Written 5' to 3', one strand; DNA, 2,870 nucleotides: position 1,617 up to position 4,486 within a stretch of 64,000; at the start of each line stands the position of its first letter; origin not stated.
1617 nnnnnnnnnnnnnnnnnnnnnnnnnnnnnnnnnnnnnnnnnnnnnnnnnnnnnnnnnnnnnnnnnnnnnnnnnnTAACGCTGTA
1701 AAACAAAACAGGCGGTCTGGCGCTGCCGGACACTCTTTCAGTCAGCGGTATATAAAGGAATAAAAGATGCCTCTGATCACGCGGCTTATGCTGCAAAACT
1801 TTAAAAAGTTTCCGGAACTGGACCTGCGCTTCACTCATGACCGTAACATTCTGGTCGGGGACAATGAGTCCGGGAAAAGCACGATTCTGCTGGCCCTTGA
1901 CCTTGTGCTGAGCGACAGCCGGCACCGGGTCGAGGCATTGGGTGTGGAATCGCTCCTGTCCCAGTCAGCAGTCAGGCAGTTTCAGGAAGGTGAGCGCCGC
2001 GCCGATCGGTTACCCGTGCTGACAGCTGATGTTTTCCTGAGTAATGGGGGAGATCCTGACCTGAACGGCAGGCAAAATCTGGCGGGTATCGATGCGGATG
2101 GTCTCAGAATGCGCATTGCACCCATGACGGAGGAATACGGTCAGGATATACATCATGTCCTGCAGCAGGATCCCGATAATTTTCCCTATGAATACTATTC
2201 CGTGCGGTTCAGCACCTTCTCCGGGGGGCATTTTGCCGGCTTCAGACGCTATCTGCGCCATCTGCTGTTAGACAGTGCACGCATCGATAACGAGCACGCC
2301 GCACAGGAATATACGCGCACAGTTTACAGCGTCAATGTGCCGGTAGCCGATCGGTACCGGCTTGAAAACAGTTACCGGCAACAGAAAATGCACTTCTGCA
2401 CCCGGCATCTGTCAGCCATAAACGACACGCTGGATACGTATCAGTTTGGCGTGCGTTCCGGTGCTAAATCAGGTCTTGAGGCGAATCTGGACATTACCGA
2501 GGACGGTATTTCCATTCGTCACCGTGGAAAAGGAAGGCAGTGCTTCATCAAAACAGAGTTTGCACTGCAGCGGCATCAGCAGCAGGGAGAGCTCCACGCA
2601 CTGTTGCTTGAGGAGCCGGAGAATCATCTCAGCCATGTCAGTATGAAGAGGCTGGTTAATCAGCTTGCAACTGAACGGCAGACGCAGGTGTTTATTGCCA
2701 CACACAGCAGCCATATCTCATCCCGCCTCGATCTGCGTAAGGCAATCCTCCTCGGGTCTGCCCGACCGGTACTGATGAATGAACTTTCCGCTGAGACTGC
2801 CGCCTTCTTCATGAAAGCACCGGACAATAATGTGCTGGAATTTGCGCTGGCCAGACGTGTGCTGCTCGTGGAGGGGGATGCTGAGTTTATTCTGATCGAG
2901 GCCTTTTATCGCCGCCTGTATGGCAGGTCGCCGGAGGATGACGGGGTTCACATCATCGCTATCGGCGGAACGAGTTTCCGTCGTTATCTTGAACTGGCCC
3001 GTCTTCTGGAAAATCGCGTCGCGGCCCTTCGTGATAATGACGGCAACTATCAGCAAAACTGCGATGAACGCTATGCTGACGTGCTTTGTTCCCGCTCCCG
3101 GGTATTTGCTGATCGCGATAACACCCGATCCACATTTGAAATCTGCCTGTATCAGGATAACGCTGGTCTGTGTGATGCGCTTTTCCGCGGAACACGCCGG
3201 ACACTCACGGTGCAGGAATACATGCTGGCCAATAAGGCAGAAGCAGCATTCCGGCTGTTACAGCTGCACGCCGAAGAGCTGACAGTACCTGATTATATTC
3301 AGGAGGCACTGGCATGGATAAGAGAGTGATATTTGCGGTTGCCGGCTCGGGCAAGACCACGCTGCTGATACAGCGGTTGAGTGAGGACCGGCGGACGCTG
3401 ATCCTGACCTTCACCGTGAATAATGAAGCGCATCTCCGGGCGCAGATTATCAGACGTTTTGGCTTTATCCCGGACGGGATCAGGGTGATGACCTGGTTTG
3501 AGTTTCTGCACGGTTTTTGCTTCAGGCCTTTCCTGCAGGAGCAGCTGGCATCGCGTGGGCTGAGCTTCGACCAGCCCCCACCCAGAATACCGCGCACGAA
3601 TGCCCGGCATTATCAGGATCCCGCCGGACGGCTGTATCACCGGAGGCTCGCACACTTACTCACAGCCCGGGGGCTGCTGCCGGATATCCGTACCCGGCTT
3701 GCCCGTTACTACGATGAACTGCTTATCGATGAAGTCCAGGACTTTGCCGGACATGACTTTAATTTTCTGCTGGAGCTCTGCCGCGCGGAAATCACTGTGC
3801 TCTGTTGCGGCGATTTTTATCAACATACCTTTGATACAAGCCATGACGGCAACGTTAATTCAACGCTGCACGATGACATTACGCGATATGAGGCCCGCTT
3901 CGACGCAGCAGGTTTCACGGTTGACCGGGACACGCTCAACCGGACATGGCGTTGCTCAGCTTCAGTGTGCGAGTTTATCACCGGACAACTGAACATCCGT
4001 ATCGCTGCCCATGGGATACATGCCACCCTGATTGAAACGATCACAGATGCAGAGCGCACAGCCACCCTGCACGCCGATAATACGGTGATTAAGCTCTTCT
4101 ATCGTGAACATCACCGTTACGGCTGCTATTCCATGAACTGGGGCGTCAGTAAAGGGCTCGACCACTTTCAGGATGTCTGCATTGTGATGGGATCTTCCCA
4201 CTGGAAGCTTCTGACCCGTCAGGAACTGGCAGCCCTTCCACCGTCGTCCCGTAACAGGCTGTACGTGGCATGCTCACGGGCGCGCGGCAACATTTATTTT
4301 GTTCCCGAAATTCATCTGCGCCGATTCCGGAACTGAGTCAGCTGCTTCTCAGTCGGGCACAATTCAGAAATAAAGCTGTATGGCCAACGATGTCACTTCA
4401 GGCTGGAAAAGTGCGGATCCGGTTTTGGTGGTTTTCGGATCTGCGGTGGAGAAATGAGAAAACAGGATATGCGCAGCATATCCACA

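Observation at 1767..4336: Translationally coupled OLD-family nuclease plus compact UvrD-like helicase: candidate Gabija-like defence module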

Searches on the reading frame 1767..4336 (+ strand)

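Call 84: search_protein_families(proteins=[L006:4108-7902:-, L006:2655-3155:-, L006:1869-2642:-], library=padloc, max_evalue=0.00001)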
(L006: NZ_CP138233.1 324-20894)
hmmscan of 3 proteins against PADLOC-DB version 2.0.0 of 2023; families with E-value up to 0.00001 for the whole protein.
L006:4108-7902:- (1264 aa): 1 family
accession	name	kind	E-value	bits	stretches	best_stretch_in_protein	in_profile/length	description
PDLC02220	Tmn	-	0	2224.5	1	1-1264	9-1273/1273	-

L006:2655-3155:- (166 aa): 0 families

L006:1869-2642:- (257 aa): 0 families
